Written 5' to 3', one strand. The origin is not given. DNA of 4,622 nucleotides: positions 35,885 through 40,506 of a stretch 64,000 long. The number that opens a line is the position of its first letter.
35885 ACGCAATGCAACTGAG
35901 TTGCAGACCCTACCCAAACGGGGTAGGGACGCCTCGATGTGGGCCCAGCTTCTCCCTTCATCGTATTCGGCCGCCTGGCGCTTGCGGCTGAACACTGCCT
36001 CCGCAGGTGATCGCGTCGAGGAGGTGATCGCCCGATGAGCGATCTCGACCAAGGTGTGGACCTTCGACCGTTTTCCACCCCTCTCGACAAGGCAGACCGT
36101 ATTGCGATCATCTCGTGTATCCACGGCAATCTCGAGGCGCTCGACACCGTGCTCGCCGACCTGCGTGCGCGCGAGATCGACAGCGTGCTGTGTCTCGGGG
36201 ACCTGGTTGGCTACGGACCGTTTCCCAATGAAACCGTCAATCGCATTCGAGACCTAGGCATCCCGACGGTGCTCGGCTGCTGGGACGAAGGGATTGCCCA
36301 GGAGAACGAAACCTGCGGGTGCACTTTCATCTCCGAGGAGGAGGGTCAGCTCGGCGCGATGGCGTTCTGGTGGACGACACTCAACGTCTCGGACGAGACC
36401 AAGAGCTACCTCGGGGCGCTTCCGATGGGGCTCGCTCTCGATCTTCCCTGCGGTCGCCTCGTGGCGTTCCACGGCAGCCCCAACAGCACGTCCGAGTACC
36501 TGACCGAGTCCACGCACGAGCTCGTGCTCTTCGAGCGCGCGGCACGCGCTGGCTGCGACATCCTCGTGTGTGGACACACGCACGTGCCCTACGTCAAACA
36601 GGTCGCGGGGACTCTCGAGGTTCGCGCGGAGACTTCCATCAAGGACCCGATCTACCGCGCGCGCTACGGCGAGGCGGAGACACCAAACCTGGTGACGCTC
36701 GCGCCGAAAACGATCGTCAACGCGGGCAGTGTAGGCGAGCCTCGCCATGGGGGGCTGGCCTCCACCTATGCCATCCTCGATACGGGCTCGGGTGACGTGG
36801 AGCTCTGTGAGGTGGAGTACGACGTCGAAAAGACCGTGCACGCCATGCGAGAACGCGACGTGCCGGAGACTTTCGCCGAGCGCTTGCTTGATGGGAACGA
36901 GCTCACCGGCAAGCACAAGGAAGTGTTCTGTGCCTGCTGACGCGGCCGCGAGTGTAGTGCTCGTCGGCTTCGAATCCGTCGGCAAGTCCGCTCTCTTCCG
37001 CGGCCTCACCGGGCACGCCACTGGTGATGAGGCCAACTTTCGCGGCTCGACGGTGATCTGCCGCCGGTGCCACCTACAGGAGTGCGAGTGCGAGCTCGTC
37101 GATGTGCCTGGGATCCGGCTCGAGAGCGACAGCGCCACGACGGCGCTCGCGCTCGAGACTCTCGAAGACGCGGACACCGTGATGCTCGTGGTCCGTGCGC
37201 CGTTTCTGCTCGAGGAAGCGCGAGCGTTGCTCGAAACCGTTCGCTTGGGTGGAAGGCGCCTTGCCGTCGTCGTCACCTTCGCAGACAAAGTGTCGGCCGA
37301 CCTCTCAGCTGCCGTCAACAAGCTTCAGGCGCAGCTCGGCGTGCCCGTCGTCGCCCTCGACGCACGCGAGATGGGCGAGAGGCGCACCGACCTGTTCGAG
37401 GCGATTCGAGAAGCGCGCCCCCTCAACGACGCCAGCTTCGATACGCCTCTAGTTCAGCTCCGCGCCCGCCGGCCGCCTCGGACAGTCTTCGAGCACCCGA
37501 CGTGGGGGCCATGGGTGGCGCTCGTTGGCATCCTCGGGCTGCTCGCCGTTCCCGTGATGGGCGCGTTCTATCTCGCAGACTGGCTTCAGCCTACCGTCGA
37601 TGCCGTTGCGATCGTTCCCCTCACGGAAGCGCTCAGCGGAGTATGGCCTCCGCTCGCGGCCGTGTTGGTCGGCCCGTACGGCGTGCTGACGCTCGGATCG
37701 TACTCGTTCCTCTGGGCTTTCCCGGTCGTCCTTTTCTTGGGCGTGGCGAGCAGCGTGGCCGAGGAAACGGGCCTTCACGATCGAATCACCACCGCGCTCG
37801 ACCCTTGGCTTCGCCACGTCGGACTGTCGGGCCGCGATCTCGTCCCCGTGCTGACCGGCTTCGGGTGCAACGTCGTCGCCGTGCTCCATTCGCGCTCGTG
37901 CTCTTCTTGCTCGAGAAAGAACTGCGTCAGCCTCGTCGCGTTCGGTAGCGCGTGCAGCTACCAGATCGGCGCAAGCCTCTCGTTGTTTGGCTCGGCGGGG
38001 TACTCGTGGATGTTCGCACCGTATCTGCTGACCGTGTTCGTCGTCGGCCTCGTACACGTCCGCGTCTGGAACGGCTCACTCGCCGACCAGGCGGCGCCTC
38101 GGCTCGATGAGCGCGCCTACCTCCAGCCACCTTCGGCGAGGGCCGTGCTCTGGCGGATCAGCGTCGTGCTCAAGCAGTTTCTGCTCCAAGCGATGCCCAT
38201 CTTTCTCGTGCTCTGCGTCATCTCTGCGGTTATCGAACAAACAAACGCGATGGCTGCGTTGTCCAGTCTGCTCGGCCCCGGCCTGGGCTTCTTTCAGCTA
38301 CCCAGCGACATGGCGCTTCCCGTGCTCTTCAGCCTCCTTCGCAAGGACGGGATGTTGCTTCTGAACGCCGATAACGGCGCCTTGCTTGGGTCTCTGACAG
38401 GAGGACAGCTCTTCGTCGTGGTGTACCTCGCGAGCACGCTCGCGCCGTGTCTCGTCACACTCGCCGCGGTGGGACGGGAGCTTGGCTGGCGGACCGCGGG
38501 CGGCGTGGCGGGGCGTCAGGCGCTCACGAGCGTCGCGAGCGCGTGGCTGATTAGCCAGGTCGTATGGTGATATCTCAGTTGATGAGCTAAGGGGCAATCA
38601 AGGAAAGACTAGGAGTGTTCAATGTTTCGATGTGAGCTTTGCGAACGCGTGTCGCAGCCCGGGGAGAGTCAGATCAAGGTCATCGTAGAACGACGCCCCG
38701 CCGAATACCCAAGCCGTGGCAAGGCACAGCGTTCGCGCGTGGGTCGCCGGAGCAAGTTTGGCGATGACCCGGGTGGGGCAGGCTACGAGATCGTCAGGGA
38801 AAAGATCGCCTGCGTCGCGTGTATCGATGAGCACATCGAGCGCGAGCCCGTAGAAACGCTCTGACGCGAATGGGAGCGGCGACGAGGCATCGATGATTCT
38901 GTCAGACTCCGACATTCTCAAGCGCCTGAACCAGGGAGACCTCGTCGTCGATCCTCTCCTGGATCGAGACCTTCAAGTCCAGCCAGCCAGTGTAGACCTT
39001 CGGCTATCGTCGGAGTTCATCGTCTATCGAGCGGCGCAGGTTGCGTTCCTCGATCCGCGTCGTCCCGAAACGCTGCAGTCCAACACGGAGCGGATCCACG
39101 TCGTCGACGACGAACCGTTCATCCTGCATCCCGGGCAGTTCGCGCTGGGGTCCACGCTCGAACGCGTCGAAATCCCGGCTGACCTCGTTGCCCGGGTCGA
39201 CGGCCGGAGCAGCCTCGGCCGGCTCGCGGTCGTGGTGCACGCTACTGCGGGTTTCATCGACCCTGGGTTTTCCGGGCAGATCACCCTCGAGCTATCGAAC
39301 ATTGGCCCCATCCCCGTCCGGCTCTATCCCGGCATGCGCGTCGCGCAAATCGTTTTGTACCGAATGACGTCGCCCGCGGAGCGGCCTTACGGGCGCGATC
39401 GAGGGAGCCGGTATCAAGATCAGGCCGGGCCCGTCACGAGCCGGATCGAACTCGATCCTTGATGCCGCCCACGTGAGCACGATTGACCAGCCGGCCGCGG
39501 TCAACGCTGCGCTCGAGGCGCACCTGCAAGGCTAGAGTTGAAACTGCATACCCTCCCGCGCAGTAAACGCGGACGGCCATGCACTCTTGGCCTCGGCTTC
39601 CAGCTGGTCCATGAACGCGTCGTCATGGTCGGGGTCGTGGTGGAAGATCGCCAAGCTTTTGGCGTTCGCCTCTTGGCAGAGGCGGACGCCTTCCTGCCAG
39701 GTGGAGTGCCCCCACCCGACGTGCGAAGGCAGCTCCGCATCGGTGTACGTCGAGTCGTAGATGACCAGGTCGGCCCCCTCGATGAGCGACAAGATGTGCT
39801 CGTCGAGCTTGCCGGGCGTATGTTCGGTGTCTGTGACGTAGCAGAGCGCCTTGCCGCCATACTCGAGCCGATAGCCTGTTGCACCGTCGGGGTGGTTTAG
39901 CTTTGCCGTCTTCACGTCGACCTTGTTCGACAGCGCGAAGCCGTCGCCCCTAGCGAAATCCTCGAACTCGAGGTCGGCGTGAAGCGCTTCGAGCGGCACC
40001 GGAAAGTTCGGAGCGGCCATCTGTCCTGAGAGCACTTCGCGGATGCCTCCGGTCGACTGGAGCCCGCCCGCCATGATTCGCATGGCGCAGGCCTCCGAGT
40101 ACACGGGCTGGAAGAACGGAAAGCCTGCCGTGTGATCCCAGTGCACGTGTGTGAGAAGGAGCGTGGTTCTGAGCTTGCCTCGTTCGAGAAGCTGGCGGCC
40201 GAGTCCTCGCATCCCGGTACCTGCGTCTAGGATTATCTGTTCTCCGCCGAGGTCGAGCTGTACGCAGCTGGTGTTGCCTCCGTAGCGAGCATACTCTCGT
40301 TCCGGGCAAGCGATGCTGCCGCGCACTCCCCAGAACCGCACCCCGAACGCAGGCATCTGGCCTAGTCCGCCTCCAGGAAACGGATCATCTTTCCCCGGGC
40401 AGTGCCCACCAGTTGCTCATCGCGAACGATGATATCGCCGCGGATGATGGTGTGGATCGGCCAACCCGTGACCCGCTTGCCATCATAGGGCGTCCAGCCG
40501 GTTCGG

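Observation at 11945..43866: Recurrent 15-bp palindrome TGCAA-N5-TTGCA in seven promoter regions: candidate Zur-type zinc-starvation regulon spanning 32 kb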

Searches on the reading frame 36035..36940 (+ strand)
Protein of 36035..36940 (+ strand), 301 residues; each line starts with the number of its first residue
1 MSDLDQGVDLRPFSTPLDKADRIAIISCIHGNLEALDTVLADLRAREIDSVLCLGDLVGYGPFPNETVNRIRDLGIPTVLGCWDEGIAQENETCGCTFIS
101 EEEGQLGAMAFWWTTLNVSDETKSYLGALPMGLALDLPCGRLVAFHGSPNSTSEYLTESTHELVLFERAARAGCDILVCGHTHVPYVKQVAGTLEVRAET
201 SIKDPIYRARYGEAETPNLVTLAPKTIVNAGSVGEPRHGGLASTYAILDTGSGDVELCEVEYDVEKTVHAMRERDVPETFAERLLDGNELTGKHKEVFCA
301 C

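Call 17: search_protein_families(library=pfam, proteins=[window:36035-36940:+], max_evalue=0.01)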
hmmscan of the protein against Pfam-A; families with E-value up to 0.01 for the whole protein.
window:36035-36940:+ (301 aa): 2 families
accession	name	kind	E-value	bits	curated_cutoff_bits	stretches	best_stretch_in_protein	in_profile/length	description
PF12850.12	Metallophos_2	-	1.2e-19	71.3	27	1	22-251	2-152/154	Calcineurin-like phosphoesterase superfamily domain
PF00149.33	Metallophos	-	1.2e-11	45.9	21.5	1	22-77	2-62/191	Calcineurin-like phosphoesterase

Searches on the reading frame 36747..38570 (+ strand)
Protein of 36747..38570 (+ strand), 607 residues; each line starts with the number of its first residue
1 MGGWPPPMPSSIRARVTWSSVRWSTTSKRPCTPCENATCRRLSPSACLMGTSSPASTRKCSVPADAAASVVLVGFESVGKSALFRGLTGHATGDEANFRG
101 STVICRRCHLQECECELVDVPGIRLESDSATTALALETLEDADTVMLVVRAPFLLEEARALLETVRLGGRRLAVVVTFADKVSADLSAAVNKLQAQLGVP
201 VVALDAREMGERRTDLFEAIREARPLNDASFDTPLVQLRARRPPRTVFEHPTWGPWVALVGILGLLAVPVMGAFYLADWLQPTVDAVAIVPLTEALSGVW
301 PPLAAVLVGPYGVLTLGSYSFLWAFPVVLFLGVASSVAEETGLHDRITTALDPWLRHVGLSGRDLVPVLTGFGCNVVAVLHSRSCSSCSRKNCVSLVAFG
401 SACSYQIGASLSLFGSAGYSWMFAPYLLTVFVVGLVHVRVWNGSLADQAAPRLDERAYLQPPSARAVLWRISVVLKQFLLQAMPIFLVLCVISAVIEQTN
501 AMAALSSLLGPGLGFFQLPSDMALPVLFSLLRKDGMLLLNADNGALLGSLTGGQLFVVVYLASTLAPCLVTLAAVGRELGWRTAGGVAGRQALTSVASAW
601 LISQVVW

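Call 17: search_protein_families(library=pfam, proteins=[window:36747-38570:+], max_evalue=0.01)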
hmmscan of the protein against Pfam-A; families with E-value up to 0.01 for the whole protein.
window:36747-38570:+ (607 aa): 4 families
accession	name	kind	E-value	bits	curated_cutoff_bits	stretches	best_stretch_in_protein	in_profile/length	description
PF07670.19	Gate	-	4.6e-19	69.3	29.6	2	321-416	1-103/104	Nucleoside recognition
PF02421.24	FeoB_N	-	3.1e-13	50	27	1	69-209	2-146/156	Ferrous iron transport protein B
PF01926.29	MMR_HSR1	-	2.7e-10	40.8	21.9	1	70-164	2-99/113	50S ribosome-binding GTPase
PF00350.29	Dynamin_N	-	0.0019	18.7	27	0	103-177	91-166/168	Dynamin family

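Call 30: search_protein_families(library=ncbifam, proteins=[window:36747-38570:+], max_evalue=0.001)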
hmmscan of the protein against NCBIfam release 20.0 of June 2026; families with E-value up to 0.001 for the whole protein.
window:36747-38570:+ (607 aa): 6 families
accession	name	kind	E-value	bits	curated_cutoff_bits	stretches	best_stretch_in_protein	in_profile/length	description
TIGR00437.1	feoB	equivalog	2.9e-32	112.2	315.65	2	257-500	252-497/594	ferrous iron transport protein B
NF007105.0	PRK09554.1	equivalog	1.4e-15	56.5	683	2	330-493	359-526/772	Fe(2+) transporter permease subunit FeoB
TIGR03594.1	GTPase_EngA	equivalog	3.3e-07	29.7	306.7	1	69-222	2-162/432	ribosome biogenesis GTPase Der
TIGR00231.1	small_GTP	domain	1.4e-06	28.1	42.5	1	68-208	4-151/164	GTP-binding protein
NF000908.1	PRK00089.1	equivalog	1.6e-06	27.6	237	1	68-233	4-176/291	GTPase Era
TIGR03918.1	GTP_HydF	equivalog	0.00086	18.2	325.55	0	67-220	7-163/392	[FeFe] hydrogenase H-cluster maturation GTPase HydF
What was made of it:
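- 36035..39462 (+): Metallophosphatase (36035-36940), FeoB-like GTPase/permease (about 36900-38570) and possibly dcd (38893-39462). FeoB equivalogs are not passed (call 30).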

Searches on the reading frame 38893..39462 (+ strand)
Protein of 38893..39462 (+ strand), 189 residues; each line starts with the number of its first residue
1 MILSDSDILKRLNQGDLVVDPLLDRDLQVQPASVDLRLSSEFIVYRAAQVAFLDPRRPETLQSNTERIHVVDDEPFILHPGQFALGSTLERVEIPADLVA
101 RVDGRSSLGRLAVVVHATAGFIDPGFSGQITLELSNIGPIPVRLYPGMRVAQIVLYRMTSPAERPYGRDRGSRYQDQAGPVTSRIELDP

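Call 17: search_protein_families(library=pfam, proteins=[window:38893-39462:+], max_evalue=0.01)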
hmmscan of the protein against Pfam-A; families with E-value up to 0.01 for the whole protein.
window:38893-39462:+ (189 aa): 4 families
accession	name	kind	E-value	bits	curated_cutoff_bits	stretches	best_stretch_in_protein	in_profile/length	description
PF22769.1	DCD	-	7.4e-50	169.4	27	1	2-158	1-153/153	dCTP deaminase-like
PF22569.1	DCD_C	-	4.8e-13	49.3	22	1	32-178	29-185/192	2'-deoxycytidine 5'-triphosphate deaminase (DCD), C-terminal domain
PF06559.16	DCD_N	-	1.9e-11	44.5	21.4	1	2-155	4-160/164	2'-deoxycytidine 5'-triphosphate deaminase (DCD) N-terminal domain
PF00692.24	dUTPase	-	1e-08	35.5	22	1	74-162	22-108/129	dUTPase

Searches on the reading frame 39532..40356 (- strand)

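Call 17: search_protein_families(library=pfam, proteins=[window:39532-40356:-], max_evalue=0.01)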
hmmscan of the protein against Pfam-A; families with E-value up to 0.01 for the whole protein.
window:39532-40356:- (274 aa): 2 families
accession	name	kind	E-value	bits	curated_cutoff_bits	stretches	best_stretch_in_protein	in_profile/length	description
PF12706.13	Lactamase_B_2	-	5.9e-21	75.4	27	1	41-240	3-200/200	Beta-lactamase superfamily domain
PF00753.33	Lactamase_B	-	8.6e-06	26.3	22.7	1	26-188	3-161/196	Metallo-beta-lactamase superfamily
